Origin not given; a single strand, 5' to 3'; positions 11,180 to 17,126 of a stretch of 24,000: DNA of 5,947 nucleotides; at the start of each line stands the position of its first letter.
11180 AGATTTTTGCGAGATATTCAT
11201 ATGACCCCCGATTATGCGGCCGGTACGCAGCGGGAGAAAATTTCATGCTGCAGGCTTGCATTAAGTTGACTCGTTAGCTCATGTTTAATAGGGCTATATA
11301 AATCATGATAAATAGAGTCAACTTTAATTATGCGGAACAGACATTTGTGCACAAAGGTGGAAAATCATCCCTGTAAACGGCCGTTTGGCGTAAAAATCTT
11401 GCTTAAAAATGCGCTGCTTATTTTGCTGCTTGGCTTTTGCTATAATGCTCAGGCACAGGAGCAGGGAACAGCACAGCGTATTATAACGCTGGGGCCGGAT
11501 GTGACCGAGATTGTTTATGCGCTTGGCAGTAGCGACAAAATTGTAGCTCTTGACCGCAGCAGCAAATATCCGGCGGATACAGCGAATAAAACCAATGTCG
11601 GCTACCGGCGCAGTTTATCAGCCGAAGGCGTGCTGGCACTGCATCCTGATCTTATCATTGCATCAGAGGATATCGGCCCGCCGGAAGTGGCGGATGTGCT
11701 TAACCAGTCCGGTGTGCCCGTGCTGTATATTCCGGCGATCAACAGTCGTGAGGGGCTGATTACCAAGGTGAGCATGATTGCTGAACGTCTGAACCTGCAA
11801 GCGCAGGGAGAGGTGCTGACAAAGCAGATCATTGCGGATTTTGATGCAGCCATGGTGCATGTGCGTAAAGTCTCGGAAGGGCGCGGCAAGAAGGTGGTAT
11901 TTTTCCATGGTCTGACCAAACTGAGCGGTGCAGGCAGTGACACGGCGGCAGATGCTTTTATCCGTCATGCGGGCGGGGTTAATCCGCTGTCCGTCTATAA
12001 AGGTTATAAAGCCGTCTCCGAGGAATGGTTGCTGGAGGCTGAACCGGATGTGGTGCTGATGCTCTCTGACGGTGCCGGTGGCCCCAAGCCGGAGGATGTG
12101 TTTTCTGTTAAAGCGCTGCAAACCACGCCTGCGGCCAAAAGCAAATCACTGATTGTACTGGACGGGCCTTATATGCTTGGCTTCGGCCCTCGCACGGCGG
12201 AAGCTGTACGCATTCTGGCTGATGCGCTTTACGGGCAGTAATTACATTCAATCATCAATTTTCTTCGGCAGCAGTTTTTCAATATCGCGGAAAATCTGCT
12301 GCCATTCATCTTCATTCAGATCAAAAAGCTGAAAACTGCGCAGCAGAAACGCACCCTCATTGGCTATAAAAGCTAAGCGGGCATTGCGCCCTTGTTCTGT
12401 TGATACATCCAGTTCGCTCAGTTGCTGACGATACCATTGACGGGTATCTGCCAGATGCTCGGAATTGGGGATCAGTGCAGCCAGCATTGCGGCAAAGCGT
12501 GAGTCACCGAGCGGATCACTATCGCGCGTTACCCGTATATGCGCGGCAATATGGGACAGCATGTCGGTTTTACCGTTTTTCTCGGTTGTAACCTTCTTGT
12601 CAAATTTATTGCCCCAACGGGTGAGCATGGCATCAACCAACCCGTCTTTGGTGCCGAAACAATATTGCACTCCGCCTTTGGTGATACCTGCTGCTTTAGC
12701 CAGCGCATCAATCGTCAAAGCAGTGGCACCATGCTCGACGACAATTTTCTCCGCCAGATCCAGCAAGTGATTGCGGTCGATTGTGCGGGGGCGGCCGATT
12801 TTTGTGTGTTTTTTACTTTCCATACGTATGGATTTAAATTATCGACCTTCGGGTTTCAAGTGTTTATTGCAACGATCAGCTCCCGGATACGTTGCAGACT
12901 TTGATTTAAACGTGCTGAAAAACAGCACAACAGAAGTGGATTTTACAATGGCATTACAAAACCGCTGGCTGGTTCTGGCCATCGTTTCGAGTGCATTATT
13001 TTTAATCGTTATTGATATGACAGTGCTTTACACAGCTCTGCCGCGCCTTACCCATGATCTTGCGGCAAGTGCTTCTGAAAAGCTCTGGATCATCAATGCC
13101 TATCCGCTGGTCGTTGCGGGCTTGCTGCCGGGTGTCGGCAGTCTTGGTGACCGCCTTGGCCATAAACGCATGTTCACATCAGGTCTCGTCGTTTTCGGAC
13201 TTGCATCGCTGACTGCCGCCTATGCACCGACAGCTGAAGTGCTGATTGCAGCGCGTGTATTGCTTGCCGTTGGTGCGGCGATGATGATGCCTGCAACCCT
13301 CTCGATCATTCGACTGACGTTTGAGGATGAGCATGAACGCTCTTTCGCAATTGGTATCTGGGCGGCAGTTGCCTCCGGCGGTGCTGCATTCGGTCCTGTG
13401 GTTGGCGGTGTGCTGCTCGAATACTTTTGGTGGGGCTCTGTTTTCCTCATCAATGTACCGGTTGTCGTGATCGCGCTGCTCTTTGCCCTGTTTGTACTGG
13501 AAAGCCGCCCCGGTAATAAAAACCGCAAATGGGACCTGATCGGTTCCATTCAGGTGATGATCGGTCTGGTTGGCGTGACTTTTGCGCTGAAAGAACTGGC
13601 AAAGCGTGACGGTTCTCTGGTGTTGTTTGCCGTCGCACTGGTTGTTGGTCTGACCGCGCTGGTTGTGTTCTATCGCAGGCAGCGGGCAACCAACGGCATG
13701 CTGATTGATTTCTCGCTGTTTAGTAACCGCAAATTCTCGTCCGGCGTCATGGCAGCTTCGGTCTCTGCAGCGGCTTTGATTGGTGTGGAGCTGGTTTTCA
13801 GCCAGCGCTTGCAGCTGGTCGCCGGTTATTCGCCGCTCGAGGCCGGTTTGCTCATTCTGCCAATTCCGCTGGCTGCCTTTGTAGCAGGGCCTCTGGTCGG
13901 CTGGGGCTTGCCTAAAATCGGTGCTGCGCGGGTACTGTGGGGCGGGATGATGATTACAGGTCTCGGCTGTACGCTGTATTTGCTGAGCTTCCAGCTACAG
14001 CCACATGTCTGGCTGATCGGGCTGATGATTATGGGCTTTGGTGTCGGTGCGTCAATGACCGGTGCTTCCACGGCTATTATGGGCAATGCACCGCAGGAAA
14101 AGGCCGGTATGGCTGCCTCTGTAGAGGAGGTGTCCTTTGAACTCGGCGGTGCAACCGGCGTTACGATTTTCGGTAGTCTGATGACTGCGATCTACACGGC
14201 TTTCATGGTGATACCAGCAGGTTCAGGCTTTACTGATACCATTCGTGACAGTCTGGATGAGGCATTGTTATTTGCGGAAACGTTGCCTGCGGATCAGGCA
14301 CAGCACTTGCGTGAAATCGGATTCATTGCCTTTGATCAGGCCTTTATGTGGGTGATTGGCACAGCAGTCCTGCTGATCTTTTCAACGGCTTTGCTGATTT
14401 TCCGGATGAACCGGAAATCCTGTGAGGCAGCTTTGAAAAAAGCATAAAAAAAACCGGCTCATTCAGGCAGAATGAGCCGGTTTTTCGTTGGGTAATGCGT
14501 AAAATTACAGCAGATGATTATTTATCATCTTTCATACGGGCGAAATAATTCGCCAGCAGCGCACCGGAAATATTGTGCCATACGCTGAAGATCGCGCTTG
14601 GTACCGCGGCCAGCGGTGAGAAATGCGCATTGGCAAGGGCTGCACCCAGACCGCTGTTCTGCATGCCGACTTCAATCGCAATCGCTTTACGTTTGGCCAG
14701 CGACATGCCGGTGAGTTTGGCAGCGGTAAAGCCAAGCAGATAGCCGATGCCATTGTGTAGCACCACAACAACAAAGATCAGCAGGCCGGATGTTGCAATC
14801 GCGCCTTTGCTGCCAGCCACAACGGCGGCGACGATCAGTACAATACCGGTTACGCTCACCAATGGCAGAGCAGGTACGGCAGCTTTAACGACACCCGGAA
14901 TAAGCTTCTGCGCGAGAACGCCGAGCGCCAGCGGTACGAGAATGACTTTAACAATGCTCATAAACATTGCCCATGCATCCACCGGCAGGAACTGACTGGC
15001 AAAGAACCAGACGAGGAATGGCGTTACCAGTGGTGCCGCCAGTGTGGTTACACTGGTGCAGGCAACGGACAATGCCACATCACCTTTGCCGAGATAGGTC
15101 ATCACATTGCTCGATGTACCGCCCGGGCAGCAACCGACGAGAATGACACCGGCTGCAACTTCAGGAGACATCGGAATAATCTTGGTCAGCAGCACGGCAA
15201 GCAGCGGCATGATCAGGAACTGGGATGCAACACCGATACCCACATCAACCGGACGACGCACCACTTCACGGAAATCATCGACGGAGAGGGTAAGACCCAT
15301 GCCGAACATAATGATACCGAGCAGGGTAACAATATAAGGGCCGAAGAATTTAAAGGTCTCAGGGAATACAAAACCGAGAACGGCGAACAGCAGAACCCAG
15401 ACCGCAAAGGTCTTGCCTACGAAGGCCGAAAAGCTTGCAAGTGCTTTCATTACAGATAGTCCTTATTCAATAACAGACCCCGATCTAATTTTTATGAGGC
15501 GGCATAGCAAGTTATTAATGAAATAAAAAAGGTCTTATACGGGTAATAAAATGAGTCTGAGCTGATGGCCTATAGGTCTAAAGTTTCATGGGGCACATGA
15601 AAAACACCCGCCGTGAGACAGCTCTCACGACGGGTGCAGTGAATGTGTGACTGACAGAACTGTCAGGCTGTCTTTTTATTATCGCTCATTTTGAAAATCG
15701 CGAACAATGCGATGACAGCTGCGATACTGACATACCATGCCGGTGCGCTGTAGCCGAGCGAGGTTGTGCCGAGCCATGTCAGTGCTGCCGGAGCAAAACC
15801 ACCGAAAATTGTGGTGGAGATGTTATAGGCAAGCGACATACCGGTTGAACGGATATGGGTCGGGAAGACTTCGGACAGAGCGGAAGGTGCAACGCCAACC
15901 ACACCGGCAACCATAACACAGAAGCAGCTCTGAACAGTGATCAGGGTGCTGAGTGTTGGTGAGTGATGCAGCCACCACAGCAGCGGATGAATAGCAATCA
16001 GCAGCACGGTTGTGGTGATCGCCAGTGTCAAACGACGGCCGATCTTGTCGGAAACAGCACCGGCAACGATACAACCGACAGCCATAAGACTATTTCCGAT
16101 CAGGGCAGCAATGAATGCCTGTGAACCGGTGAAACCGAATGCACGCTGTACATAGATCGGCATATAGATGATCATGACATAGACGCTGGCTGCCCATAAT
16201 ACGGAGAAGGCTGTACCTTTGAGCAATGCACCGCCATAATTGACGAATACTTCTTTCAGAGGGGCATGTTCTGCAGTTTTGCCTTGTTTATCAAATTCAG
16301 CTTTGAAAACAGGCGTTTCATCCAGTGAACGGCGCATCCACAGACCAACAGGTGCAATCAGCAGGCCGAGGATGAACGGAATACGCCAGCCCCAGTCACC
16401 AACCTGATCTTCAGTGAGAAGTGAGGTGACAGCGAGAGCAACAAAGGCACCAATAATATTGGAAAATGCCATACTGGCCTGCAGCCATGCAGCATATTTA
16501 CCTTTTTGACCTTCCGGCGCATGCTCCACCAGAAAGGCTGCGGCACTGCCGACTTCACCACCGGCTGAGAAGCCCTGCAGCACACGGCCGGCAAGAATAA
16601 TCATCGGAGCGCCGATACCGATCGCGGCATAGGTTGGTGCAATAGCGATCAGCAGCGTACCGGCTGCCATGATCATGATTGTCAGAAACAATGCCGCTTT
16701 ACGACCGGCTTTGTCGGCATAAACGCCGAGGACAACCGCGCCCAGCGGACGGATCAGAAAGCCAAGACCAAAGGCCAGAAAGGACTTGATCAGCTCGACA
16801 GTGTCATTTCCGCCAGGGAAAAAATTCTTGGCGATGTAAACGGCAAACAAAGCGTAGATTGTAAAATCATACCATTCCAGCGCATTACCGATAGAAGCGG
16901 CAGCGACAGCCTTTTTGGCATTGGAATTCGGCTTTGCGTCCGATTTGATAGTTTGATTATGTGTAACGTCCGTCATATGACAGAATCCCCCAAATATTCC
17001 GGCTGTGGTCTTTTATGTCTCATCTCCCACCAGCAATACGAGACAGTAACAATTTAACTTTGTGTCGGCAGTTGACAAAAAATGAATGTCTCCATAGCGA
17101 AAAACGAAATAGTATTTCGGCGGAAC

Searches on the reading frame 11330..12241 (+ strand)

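Call 7: search_protein_families(library=ncbifam, proteins=[window:11330-12241:+], max_evalue=0.00001)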
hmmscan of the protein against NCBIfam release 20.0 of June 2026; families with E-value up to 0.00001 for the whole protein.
window:11330-12241:+ (303 aa): 4 families
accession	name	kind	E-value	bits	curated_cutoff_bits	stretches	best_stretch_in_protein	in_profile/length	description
TIGR04281.1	peripla_PGF_1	equivalog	1.9e-22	79.9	325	1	49-301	22-265/330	PGF-CTERM-anchored ABC transporter substrate-binding protein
NF002894.0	PRK03379.1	equivalog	1.9e-15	56.7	234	1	41-244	16-214/266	vitamin B12 ABC transporter substrate-binding protein BtuF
TIGR03659.1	IsdE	equivalog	1.4e-09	37.5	298.65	1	40-248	30-234/292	heme ABC transporter substrate-binding protein IsdE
TIGR03868.1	F420-O_ABCperi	hypoth_equivalog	2.7e-09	36.6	392.4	1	46-300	15-284/287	putative F420-0 ABC transporter substrate-binding protein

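Call 8: search_protein_families(library=pfam, proteins=[window:11330-12241:+], max_evalue=0.00001)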
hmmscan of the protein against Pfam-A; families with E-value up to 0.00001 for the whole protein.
window:11330-12241:+ (303 aa): 1 family
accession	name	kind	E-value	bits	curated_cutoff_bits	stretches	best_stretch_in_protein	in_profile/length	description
PF01497.23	Peripla_BP_2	-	8.7e-33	114.1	27.5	1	51-279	1-233/235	Periplasmic binding protein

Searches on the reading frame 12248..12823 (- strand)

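Call 9: search_protein_families(library=ncbifam, proteins=[window:12248-12823:-], max_evalue=0.00001)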
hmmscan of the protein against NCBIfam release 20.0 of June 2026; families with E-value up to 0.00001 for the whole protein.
window:12248-12823:- (191 aa): 4 families
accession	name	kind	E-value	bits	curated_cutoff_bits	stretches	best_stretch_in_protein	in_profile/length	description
TIGR03384.1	betaine_BetI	equivalog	6.1e-09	35.8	201.3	1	13-103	6-96/189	choline-binding transcriptional repressor BetI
NF001978.0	PRK00767.1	equivalog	4.6e-08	33.1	118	1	13-99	7-94/197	transcriptional regulator BetI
NF051852.1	efflux_TF_MtrR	exception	8.2e-07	29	280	1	17-87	12-83/205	multidrug efflux system transcriptional repressor MtrR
NF053516.1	TranRepPrsAVib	equivalog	2.4e-06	27.5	300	1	16-81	7-72/208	TetR family transcriptional repressor PsrA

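Call 10: search_protein_families(library=pfam, proteins=[window:12248-12823:-], max_evalue=0.00001)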
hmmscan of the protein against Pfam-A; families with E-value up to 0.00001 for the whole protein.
window:12248-12823:- (191 aa): 2 families
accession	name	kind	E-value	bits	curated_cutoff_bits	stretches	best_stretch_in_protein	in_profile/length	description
PF17937.6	TetR_C_28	-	1.9e-15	57.5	26.4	1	92-185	4-95/96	Tetracyclin repressor-like, C-terminal domain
PF00440.29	TetR_N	-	5.6e-10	39.3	24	1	20-66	1-47/47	Bacterial regulatory proteins, tetR family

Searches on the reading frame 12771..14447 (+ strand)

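Call 9: search_protein_families(library=ncbifam, proteins=[window:12771-14447:+], max_evalue=0.00001)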
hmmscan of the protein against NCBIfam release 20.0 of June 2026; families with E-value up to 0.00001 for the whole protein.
window:12771-14447:+ (558 aa): 40 families (the best 25 are shown)
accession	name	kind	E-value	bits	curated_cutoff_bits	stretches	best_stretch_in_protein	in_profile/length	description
NF011571.1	PRK14995.1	subfamily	3.5e-121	405.3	701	1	63-545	2-488/493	SmvA family efflux MFS transporter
NF033896.2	MFS_LfrA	equivalog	6e-93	312.1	825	1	58-543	11-498/504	efflux MFS transporter LfrA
NF000089.1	qac_MFS_AB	exception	3.3e-87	293.4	900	1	59-538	11-497/514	QacA/B family quaternary ammonium compound efflux MFS transporter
NF012169.0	qepA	equivalog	2.5e-77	260.6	1075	1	54-551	8-506/511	fluoroquinolone efflux MFS transporter QepA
TIGR00711.1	efflux_EmrB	subfamily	8e-62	209.5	230.2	1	71-479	6-416/485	DHA2 family efflux MFS transporter permease subunit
NF007799.0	PRK10504.1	subfamily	9.4e-43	146.8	426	1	63-477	7-419/471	multidrug transporter subunit MdtD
NF000025.1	MFS_efflux_tcmA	exception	2.5e-42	145.3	999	1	65-473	24-433/538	tetracenomycin C efflux MFS transporter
NF000031.1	MFS_efflux_LmrA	exception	2.7e-42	145.1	850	1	57-470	21-436/484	lincomycin efflux MFS transporter Lmr(A)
NF012180.1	tet_MFS_43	exception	3.1e-41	141.9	999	1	59-478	13-434/484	tetracycline efflux MFS transporter Tet(43)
NF000391.1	EmrB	exception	2.6e-35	122.1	925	1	66-528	11-480/501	multidrug efflux MFS transporter permease subunit EmrB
NF040895.2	MFS_effux_SdrM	equivalog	2e-28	99.7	550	1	66-473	6-406/441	multidrug efflux MFS transporter SdrM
NF000060.1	MFS_efflux_LmrB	exception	1.1e-25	90.4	800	1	67-480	14-432/479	lincomycin efflux MFS transporter Lmr(B)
NF000218.1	FexA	exception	1.3e-24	86.7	900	1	67-476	21-434/475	chloramphenicol/florfenicol efflux MFS transporter FexA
NF052222.1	UridTportUriT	equivalog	3.4e-22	79.1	600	1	75-473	18-423/463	uridine transporter UriT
NF000009.1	tet_MFS_Tcr3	exception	8.1e-21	74.1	1000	1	72-474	36-445/512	tetracycline efflux MFS transporter Tcr3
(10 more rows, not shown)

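Call 10: search_protein_families(library=pfam, proteins=[window:12771-14447:+], max_evalue=0.00001)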
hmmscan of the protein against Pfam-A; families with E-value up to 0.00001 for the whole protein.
window:12771-14447:+ (558 aa): 1 family
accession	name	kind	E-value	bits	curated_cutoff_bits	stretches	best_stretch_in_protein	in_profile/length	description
PF07690.21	MFS_1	-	1.3e-52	179.3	33.4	2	73-463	2-346/347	Major Facilitator Superfamily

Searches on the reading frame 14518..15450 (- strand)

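Call 9: search_protein_families(library=ncbifam, proteins=[window:14518-15450:-], max_evalue=0.00001)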
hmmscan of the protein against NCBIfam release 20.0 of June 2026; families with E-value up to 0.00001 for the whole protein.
window:14518-15450:- (310 aa): 2 families
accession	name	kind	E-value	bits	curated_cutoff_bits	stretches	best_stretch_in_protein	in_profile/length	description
NF047939.1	PantTportPanS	equivalog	4e-90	302.5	400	1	10-304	3-297/299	ketopantoate/pantoate/pantothenate transporter PanS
TIGR00841.1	bass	subfamily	8.9e-84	281.4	326.3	1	10-306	9-307/321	bile acid:sodium symporter family transporter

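Call 10: search_protein_families(library=pfam, proteins=[window:14518-15450:-], max_evalue=0.00001)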
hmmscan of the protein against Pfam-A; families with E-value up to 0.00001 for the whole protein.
window:14518-15450:- (310 aa): 2 families
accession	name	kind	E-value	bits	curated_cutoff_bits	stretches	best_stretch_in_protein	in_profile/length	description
PF01758.21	SBF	-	5.3e-46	157.2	24.3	1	43-219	3-189/191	Sodium Bile acid symporter family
PF13593.11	SBF_like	-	1.4e-19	71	25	1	14-304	2-312/313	SBF-like CPA transporter family (DUF4137)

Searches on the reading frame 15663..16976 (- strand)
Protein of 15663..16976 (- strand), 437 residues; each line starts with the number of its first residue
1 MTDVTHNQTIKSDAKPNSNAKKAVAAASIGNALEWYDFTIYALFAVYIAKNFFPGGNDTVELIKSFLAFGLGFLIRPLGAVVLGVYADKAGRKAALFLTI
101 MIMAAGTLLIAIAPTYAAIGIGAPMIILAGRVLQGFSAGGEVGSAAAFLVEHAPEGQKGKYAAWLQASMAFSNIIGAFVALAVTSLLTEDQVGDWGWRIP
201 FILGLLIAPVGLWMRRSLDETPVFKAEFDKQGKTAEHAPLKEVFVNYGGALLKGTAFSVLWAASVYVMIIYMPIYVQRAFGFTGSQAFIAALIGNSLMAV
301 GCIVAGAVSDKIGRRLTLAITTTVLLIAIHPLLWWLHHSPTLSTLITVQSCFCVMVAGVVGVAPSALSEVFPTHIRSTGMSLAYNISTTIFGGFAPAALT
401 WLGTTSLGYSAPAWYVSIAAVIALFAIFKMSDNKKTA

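Call 9: search_protein_families(library=ncbifam, proteins=[window:15663-16976:-], max_evalue=0.00001)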
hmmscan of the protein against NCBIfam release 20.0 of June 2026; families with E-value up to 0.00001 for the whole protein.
window:15663-16976:- (437 aa): 17 families
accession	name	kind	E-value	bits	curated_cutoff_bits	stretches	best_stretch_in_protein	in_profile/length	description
TIGR00883.1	2A0106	subfamily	1.2e-113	380.2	443.45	1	30-424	1-400/400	metabolite/H+ symporter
NF011656.1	PRK15075.1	subfamily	1.3e-105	353.7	445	1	21-435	6-416/419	tricarballylate/proton symporter TcuC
NF007927.0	PRK10642.1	equivalog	2.9e-79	267.1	544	1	17-432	20-440/500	glycine betaine/L-proline transporter ProP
NF007710.0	PRK10406.1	subfamily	2e-70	238.1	550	1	1-429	1-422/432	MFS family transporter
NF007414.0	PRK09952.1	equivalog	5.8e-63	213.1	538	1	7-434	7-436/438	shikimate transporter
NF003024.0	PRK03893.1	subfamily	1.6e-35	122.9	604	2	8-234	7-211/497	sialate:H+ symport family MFS transporter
TIGR00891.1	2A0112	subfamily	7.6e-35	120.7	552.9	1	18-388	8-374/405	sialate:H+ symport family MFS transporter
NF008963.0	PRK12307.1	equivalog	5.3e-24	85.1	637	1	17-432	13-411/426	MFS transporter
TIGR00895.1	2A0115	subfamily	1.8e-22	79.9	418.55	2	10-227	5-201/398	aromatic acid/H+ symport family MFS transporter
TIGR00898.1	2A0119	subfamily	2.4e-12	46.4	550.75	1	60-185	128-240/506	cation transport protein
NF008586.0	PRK11551.1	equivalog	8.4e-12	44.8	410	1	67-432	54-401/406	3-(3-hydroxy-phenyl)propionate transporter MhpT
NF052357.1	GlucTporGlcPStph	equivalog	8.6e-10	38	750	1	29-209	14-170/445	glucose transporter GlcP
NF053813.1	MFS_TcaB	equivalog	4.6e-08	32.2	475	1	60-406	43-364/396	putative multidrug effflux MFS transporter TcaB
TIGR00879.1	SP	subfamily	7.2e-08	31.4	237.8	1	26-227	61-253/510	sugar porter family MFS transporter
TIGR00887.1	2A0109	equivalog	1.3e-07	30.9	610.3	1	22-186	16-177/502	phosphate:H+ symporter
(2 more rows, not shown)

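Call 10: search_protein_families(library=pfam, proteins=[window:15663-16976:-], max_evalue=0.00001)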
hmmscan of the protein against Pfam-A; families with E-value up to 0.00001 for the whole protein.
window:15663-16976:- (437 aa): 2 families
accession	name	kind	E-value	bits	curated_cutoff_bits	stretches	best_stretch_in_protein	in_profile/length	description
PF00083.30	Sugar_tr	-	5e-32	111.8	22.3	2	25-232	3-205/452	Sugar (and other) transporter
PF07690.21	MFS_1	-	7.1e-29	101.3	33.4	1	30-396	4-347/347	Major Facilitator Superfamily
